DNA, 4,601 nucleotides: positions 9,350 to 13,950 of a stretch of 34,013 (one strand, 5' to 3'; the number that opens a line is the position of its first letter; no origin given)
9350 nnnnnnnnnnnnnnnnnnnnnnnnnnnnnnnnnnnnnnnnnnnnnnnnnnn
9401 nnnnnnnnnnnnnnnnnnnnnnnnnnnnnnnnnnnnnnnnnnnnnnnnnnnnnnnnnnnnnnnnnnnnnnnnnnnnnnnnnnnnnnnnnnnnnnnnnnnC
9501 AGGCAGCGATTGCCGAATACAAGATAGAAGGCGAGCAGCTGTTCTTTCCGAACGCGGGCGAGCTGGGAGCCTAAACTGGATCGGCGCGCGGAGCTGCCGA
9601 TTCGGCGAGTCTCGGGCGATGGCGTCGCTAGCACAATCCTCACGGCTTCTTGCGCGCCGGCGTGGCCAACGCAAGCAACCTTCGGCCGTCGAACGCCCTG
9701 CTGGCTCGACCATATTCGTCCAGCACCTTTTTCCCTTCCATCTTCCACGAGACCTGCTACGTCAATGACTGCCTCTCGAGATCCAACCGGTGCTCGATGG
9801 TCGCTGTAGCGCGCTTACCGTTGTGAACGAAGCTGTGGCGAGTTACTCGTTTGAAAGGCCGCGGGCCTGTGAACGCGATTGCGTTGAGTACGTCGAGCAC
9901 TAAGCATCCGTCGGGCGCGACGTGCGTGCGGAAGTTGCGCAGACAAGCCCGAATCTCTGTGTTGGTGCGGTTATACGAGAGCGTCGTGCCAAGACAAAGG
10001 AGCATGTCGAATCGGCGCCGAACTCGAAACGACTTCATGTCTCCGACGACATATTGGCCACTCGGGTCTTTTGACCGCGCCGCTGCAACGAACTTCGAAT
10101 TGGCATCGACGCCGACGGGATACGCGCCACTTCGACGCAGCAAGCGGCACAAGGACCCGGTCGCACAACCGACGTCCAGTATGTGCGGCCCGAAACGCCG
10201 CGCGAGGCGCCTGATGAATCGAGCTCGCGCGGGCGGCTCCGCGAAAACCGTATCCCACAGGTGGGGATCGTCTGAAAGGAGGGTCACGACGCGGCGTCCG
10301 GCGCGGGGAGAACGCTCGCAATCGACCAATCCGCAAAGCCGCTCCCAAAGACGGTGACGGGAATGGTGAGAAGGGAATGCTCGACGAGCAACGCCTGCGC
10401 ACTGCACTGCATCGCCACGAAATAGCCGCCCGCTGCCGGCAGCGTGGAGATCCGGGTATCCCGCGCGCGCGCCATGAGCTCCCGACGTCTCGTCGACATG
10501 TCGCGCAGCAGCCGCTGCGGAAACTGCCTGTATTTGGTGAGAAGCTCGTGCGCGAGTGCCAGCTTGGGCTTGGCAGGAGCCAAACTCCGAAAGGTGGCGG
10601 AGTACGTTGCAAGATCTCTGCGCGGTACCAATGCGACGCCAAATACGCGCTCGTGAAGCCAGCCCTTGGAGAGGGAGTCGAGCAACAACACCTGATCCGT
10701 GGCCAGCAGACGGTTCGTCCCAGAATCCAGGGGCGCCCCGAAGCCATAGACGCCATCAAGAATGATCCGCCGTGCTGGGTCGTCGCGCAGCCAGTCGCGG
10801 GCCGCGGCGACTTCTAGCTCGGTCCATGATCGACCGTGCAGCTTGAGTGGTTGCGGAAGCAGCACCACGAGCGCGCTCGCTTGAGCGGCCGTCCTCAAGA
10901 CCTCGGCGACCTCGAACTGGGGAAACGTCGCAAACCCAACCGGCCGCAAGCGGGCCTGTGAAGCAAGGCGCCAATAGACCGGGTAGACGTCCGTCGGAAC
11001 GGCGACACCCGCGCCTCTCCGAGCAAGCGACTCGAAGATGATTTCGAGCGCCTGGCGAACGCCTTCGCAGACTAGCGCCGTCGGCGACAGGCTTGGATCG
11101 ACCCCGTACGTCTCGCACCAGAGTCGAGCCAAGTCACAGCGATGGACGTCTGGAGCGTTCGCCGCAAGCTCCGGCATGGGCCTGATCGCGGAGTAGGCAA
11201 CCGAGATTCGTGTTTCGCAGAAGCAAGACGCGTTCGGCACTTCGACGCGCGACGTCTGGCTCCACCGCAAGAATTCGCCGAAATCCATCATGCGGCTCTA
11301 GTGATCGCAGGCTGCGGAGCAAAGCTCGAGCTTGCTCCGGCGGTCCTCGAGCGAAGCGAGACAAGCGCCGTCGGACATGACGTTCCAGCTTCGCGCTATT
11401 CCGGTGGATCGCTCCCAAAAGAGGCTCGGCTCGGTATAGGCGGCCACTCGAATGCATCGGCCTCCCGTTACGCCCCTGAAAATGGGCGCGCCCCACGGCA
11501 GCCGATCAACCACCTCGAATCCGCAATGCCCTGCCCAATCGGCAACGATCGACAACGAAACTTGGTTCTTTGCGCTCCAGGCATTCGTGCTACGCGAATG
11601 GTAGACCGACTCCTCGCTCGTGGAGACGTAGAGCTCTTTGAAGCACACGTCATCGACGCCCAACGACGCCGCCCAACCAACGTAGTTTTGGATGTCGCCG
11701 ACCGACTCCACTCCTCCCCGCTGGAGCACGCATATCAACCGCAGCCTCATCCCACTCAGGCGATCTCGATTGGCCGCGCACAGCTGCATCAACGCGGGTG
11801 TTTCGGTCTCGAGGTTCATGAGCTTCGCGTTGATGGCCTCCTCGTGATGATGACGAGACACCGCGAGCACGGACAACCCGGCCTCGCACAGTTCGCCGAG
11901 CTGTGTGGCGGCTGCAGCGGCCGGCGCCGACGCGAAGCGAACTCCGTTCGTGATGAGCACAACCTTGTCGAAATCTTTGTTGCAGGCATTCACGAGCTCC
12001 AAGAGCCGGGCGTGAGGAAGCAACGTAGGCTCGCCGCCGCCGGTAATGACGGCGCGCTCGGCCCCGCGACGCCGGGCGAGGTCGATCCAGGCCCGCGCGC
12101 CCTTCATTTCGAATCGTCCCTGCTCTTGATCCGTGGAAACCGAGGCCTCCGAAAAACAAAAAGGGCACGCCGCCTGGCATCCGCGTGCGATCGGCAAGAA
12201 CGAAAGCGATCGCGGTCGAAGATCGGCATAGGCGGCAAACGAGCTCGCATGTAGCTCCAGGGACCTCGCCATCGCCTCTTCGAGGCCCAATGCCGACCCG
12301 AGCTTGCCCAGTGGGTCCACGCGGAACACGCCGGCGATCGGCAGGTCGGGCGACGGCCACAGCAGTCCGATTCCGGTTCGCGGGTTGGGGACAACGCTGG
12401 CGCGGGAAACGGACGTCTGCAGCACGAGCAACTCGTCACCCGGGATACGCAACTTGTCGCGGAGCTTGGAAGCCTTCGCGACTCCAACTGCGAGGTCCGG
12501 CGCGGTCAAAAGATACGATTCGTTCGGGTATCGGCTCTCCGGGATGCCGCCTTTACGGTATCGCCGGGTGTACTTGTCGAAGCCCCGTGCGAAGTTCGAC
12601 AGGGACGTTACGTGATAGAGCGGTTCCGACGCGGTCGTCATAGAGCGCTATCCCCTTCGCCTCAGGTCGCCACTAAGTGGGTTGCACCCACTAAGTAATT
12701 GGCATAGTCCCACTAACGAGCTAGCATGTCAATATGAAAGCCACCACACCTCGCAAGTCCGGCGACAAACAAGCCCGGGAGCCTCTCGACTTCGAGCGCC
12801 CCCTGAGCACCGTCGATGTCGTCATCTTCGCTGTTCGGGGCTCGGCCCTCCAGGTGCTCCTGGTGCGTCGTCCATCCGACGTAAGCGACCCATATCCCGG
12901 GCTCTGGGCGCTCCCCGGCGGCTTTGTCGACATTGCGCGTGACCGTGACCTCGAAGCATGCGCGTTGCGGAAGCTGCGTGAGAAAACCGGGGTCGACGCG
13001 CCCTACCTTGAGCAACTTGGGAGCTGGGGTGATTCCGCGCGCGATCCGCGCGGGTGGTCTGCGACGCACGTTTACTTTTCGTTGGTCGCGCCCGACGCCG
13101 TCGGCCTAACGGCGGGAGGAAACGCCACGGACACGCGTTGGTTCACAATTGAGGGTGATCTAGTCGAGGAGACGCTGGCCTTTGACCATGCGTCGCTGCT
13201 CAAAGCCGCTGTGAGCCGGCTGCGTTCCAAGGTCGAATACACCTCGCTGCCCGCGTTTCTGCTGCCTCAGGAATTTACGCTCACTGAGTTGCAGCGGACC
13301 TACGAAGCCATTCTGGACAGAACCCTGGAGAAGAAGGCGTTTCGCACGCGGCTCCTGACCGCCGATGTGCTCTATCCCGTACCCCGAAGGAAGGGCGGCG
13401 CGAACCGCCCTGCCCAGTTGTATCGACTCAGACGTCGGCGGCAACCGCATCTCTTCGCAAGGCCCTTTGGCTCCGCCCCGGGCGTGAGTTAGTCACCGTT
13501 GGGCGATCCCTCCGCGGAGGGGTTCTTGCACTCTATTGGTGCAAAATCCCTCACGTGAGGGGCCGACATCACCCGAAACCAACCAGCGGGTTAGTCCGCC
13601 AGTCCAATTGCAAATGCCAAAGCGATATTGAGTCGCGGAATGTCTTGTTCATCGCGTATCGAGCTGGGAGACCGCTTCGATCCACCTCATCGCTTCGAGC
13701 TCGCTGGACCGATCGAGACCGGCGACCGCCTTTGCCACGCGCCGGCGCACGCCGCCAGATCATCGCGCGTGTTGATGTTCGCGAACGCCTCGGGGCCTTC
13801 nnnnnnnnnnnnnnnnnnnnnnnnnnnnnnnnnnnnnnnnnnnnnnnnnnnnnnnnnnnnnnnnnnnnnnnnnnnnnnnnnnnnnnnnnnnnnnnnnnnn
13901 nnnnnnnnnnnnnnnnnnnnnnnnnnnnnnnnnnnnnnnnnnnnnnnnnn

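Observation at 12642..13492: NrtR-like Nudix-wHTH regulator with an inactivated Nudix box, divergent from the rSAM operon, with palindrome and triple repeat over the candidate promoter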

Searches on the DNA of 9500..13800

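Call 90: search_rna_families(source=window, start=9500, end=13800, threshold=evalue, max_evalue=1)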
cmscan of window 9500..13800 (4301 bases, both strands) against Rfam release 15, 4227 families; matches with E-value up to 1: 0.
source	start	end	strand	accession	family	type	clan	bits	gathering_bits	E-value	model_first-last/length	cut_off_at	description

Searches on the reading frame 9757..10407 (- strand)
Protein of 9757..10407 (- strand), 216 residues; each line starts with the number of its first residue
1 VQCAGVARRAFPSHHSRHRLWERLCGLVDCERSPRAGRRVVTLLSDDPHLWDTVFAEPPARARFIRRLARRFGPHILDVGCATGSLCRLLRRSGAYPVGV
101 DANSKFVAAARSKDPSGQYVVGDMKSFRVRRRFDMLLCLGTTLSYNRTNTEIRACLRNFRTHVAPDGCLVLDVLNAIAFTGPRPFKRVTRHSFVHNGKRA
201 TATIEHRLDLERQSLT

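Call 3: search_protein_families(library=pfam, proteins=[window:9757-10407:-], max_evalue=0.01)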
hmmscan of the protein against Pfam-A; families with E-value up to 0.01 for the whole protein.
window:9757-10407:- (216 aa): 6 families
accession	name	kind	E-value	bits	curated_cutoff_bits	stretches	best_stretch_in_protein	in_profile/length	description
PF13649.12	Methyltransf_25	-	4.9e-13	50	27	1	76-167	1-97/97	Methyltransferase domain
PF08241.18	Methyltransf_11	-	7.9e-10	39.7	21.2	1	77-170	1-94/95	Methyltransferase domain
PF13489.12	Methyltransf_23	-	2.5e-08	34.3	27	1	63-176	11-121/164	Methyltransferase domain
PF08242.18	Methyltransf_12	-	3.8e-08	34.4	30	1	77-169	1-98/98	Methyltransferase domain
PF05401.17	NodS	-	1.9e-06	28.3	24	1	46-171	16-144/201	Nodulation protein S (NodS)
PF13847.12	Methyltransf_31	-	2.4e-05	24.5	27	1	75-172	6-110/145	Methyltransferase domain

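Call 4: search_protein_families(library=ncbifam, proteins=[window:9757-10407:-], max_evalue=0.01)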
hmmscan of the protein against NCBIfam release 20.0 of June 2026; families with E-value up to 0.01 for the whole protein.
window:9757-10407:- (216 aa): 17 families
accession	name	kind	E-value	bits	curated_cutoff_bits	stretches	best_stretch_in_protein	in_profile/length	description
NF045667.1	MTase_DVU1556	equivalog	9.4e-10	38.3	155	1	63-172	13-120/213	DVU_1556 family methyltransferase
NF041820.1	daptide_MTase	equivalog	1.2e-09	38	175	1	64-177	28-148/243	daptide-type RiPP biosynthesis methyltransferase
TIGR02021.1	BchM-ChlM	equivalog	1.2e-08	34.7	158.9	1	72-149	54-135/218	magnesium protoporphyrin IX methyltransferase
NF043040.1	corrin_prot_MT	hypoth_equivalog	2.1e-08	33.9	180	1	65-171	35-147/216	corrinoid protein-associated methyltransferase CpaM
NF041650.1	nod_mtase_NodS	equivalog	2.9e-08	33.7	300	1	43-171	8-139/190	nodulation methyltransferase NodS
NF051855.1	GlySarMtaseBact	equivalog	8e-08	32.2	350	1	63-180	44-167/259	glycine/sarcosine N-methyltransferase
TIGR01983.1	UbiG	equivalog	2.8e-07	30.1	102.95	1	72-175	49-155/228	bifunctional 2-polyprenyl-6-hydroxyphenol methylase/3-demethylubiquinol 3-O-methyltransferase UbiG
NF007610.0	PRK10258.1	equivalog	3e-07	30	342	1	65-169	35-136/251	malonyl-ACP O-methyltransferase BioC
NF002463.0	PRK01683.1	equivalog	5e-05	23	297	1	68-137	27-98/258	trans-aconitate 2-methyltransferase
TIGR02072.1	BioC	equivalog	7.9e-05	22.6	184.95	1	72-138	33-103/244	malonyl-ACP O-methyltransferase BioC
TIGR01934.1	MenG_MenH_UbiE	subfamily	0.00048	19.5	158.35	1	61-170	28-140/223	ubiquinone/menaquinone biosynthesis methyltransferase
NF001241.0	PRK00216.1-2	equivalog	0.0006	19.5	327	1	61-171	40-147/231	demethylmenaquinone methyltransferase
NF001244.0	PRK00216.1-5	equivalog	0.0012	18.2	216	1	61-169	37-151/236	bifunctional demethylmenaquinone methyltransferase/2-methoxy-6-polyprenyl-1,4-benzoquinol methylase UbiE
NF000468.1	Erm37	exception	0.0019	18.2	350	1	61-133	21-93/179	23S rRNA (adenine(2058)-N(6))-methyltransferase Erm(37)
NF010703.0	PRK14103.1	equivalog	0.0031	17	320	1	65-145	22-101/256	trans-aconitate 2-methyltransferase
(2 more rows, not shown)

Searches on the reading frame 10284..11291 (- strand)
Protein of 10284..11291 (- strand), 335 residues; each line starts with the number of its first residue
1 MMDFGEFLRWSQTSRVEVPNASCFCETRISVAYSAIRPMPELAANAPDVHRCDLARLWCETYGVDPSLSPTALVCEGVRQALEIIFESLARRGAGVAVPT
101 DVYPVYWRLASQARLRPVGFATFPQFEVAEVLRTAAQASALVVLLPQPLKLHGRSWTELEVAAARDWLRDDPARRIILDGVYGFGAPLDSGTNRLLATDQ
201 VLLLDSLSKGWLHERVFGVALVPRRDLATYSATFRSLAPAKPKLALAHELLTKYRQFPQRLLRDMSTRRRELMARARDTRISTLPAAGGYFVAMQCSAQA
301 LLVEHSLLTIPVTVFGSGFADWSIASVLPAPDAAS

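Call 3: search_protein_families(library=pfam, proteins=[window:10284-11291:-], max_evalue=0.01)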
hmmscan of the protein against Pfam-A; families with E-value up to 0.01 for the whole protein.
window:10284-11291:- (335 aa): 1 family
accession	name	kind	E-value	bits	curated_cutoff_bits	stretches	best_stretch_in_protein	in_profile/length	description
PF00155.27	Aminotran_1_2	-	0.002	17.8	19.7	1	52-316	49-337/361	Aminotransferase class I and II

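Call 4: search_protein_families(library=ncbifam, proteins=[window:10284-11291:-], max_evalue=0.01)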
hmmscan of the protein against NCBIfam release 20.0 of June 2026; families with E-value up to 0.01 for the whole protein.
window:10284-11291:- (335 aa): 8 families
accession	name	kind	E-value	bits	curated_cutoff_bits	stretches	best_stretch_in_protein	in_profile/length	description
NF041364.1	GntC_guanitoxin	equivalog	1.7e-05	23.9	415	1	53-293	45-296/356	guanitoxin biosynthesis PLP-dependent (S)-gamma-hydroxy-L-arginine cyclodehydratase GntC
TIGR01265.1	tyr_nico_aTase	subfamily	0.00011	21.4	292.45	1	73-124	100-151/403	tyrosine/nicotianamine family aminotransferase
NF005817.0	PRK07683.1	equivalog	0.00083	18.1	575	1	69-172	89-194/387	aminotransferase A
NF052290.2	MocR_like_YczR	exception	0.00089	18.1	487.4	1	73-146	167-243/458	MocR-like transcription factor YczR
TIGR04350.1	C_S_lyase_PatB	subfamily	0.0021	17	340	1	72-163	86-181/384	PatB family C-S lyase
NF006230.0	PRK08363.1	equivalog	0.0032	16.3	534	0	72-122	96-146/398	alanine aminotransferase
TIGR01141.1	hisC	equivalog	0.0041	16.1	276.55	1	72-302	75-303/349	histidinol-phosphate transaminase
NF006488.0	PRK08912.1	equivalog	0.0081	15.1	498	0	244-300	271-326/387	aminotransferase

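Call 21: search_solved_structures(query=window:10284-11291:-, max_evalue=1)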
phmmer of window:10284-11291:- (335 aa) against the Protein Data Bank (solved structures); distinct sequences matched with E-value up to 1: 3.
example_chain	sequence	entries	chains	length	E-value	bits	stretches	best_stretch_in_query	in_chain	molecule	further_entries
3h14_A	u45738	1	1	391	0.063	15.7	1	51-210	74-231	Aminotransferase, classes I and II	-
2w6k_A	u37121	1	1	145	0.09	15.2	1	133-177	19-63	COBE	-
2w6l_A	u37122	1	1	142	0.096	15.1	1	133-187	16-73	COBE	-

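Call 64: search_solved_structures(query=A1, max_evalue=1)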
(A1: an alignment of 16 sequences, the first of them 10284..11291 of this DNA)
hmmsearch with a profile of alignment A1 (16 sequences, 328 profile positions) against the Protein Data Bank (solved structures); distinct sequences matched with E-value up to 1: 53.
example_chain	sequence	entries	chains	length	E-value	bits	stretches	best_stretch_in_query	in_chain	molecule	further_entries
3h14_A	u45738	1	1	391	2.8e-09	39.7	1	52-280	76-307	Aminotransferase, classes I and II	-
5yhv_A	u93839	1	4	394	3.9e-08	35.9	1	70-208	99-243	Aminotransferase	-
1u08_A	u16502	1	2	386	5.5e-08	35.4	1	47-317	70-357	Hypothetical aminotransferase ybdL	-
3pdx_A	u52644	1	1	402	5.4e-07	32.1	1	68-231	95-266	Tyrosine aminotransferase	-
2gb3_A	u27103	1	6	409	6.7e-07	31.8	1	68-280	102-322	aspartate aminotransferase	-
3dyd_A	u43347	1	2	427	2e-06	30.3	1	68-231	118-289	Tyrosine aminotransferase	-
8wkj_A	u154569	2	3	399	4.3e-05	25.9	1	70-318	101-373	Aminotransferase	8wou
4my5_A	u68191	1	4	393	6.3e-05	25.3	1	60-290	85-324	Putative amino acid aminotransferase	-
1xi9_A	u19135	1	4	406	7.6e-05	25.1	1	73-208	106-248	putative transaminase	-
1v2d_A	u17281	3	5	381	8.8e-05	24.9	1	69-315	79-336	Glutamine Aminotransferase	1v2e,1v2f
4ix8_A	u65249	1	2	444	0.00028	23.2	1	69-178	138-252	Tyrosine aminotransferase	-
4dgt_A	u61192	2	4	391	0.00049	22.4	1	56-160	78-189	Putative pyridoxal phosphate-dependent transferase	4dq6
2o0r_A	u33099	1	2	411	0.00076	21.8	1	57-205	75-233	Rv0858c (N-Succinyldiaminopimelate aminotransferase)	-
3euc_A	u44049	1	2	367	0.00078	21.8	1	74-276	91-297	Histidinol-phosphate aminotransferase 2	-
1j32_A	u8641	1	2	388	0.0015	20.8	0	68-162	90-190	aspartate aminotransferase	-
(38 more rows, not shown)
